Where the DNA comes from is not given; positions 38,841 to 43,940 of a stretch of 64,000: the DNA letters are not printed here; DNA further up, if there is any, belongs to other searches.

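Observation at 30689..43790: Convergent pair of giant terminator, coiled-coil ruler and polymerase glycan synthases, one with a sulfotransferase-like cap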

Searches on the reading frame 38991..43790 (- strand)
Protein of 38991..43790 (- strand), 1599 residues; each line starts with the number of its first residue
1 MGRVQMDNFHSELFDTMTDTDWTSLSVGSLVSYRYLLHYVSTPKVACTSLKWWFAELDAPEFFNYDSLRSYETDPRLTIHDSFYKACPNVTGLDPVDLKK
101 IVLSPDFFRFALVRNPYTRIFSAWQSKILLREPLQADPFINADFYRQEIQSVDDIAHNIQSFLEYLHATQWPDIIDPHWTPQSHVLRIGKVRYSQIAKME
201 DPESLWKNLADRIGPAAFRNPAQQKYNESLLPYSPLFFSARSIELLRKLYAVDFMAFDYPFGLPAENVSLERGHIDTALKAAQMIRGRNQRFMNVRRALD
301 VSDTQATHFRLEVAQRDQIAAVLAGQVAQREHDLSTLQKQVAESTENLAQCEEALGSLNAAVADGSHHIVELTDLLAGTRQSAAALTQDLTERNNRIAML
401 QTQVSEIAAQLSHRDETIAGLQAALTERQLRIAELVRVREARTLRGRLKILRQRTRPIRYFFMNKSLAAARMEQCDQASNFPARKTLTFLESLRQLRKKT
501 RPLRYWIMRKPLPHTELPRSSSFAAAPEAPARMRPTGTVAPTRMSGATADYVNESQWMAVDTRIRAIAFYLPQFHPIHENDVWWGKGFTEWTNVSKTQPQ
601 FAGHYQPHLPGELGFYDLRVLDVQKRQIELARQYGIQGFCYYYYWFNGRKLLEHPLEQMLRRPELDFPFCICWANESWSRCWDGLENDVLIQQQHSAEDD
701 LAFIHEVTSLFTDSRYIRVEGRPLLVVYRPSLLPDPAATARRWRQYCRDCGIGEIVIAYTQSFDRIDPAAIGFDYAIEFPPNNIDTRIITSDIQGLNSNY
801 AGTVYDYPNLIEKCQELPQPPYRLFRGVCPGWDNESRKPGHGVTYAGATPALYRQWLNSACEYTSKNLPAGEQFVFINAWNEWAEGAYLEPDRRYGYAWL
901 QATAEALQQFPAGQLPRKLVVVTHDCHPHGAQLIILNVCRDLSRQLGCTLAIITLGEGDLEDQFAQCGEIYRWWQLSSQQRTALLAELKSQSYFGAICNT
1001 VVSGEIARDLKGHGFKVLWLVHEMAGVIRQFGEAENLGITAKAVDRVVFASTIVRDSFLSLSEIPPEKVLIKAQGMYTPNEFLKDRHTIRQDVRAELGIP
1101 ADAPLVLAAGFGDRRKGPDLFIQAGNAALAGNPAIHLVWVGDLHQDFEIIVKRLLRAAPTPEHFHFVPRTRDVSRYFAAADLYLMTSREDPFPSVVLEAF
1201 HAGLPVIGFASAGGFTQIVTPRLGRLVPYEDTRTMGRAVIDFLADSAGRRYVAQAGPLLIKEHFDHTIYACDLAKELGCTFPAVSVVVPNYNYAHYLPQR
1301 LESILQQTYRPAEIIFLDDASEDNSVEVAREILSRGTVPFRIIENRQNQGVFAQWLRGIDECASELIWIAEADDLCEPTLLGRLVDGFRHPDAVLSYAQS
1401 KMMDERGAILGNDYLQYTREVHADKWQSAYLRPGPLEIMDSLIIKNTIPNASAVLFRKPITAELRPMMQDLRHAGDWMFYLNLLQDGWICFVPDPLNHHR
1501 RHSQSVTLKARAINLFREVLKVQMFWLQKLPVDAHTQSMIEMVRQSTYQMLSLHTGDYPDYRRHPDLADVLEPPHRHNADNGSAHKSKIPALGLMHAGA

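Call 5: search_protein_families(library=pfam, proteins=[window:38991-43790:-], max_evalue=0.01)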
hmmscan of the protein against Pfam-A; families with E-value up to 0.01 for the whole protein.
window:38991-43790:- (1599 aa): 9 families
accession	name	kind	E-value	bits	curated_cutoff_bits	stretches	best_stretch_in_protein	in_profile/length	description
PF14307.12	Glyco_tran_WbsX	-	7.3e-135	450.4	25.1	1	567-903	2-350/350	Glycosyltransferase WbsX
PF00535.33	Glycos_transf_2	-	4.8e-26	92.1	23.3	1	1285-1396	1-111/168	Glycosyl transferase family 2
PF00534.26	Glycos_transf_1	-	1.1e-19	71.1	26.4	1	1091-1256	3-169/172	Glycosyl transferases group 1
PF03567.20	Sulfotransfer_2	-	7e-18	66.1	22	1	30-260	4-252/252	Sulfotransferase family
PF13692.12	Glyco_trans_1_4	-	3.7e-17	63.3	27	1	1106-1245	4-142/142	Glycosyl transferases group 1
PF13641.12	Glyco_tranf_2_3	-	1.6e-13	51.7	27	1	1282-1519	1-228/230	Glycosyltransferase like family 2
PF20706.3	GT4-conflict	-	1.2e-05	24.9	26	1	1104-1213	198-315/385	Family 4 Glycosyltransferase in conflict systems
PF18504.6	Csm1_N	-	0.004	17.9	26.3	0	322-354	31-63/70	Csm1 N-terminal domain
PF10186.14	ATG14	-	0.0045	16.6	33.2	1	323-443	53-176/347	Vacuolar sorting 38 and autophagy-related subunit 14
